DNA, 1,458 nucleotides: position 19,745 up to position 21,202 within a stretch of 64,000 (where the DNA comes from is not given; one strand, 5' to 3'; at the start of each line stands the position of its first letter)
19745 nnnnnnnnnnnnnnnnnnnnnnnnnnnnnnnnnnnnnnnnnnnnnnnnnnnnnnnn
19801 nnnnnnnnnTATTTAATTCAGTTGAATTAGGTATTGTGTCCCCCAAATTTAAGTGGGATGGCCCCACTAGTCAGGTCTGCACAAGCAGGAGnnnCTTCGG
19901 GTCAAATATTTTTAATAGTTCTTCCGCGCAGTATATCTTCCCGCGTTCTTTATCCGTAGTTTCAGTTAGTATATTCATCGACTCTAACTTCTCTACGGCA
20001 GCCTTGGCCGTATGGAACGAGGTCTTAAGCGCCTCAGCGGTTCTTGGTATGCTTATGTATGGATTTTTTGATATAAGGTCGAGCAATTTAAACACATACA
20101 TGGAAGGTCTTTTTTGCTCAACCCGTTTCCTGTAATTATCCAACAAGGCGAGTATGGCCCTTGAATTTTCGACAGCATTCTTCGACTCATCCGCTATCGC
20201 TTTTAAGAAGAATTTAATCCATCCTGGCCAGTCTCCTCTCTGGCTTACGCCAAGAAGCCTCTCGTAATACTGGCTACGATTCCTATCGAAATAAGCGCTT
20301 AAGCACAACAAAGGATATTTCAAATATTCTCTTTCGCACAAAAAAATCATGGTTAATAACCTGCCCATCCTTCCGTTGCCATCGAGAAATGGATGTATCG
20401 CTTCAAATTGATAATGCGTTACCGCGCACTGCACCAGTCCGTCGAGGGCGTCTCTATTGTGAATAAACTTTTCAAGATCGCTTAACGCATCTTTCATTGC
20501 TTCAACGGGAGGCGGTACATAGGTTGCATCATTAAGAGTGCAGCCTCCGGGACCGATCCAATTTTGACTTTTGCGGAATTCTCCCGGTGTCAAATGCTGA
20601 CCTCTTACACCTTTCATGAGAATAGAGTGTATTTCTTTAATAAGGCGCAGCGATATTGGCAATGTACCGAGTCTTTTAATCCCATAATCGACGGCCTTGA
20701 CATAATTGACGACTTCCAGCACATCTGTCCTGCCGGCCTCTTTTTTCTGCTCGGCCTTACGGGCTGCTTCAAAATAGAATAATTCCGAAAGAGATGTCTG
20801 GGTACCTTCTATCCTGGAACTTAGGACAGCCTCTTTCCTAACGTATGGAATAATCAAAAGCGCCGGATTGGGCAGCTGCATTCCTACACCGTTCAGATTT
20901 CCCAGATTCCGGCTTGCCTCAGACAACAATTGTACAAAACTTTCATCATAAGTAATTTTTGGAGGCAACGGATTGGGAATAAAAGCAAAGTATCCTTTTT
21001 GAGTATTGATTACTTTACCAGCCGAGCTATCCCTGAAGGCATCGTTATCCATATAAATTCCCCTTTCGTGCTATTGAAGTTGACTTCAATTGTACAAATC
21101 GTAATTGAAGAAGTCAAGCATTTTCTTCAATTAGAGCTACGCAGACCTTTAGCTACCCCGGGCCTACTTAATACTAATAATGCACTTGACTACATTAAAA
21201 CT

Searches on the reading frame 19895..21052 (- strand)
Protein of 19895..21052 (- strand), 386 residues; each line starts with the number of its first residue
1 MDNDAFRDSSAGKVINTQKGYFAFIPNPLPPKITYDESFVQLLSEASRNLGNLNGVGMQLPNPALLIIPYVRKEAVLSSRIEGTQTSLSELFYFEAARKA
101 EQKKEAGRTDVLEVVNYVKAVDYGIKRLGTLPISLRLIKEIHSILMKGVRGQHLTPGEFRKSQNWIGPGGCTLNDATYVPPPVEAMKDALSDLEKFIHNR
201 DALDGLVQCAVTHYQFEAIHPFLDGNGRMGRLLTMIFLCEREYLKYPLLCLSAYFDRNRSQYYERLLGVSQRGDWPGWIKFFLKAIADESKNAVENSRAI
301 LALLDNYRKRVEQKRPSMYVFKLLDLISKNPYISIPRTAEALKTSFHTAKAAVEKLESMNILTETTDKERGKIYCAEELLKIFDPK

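Call 59: search_protein_families(library=padloc, proteins=[window:19895-21052:-], max_evalue=0.01)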
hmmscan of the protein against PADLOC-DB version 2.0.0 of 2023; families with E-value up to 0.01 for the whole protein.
window:19895-21052:- (386 aa): 7 families
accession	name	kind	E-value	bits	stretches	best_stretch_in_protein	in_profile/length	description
PDLC03963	SoFic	-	2.7e-123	409.9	1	20-383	5-358/361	-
PDLC04836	PDC-S04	-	8e-23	78.9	1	78-270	33-213/244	-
PDLC04966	PDC-S24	-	6.9e-20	69.3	1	152-272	248-371/497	-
PDLC04837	PDC-S04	-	2.7e-19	67.4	1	78-282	33-220/234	-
PDLC04840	PDC-S04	-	9e-19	66.1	1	75-240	16-176/227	-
PDLC04839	PDC-S04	-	4.3e-09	34.3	1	133-243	59-164/205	-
PDLC04838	PDC-S04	-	0.00083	17.2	1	195-240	119-164/209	-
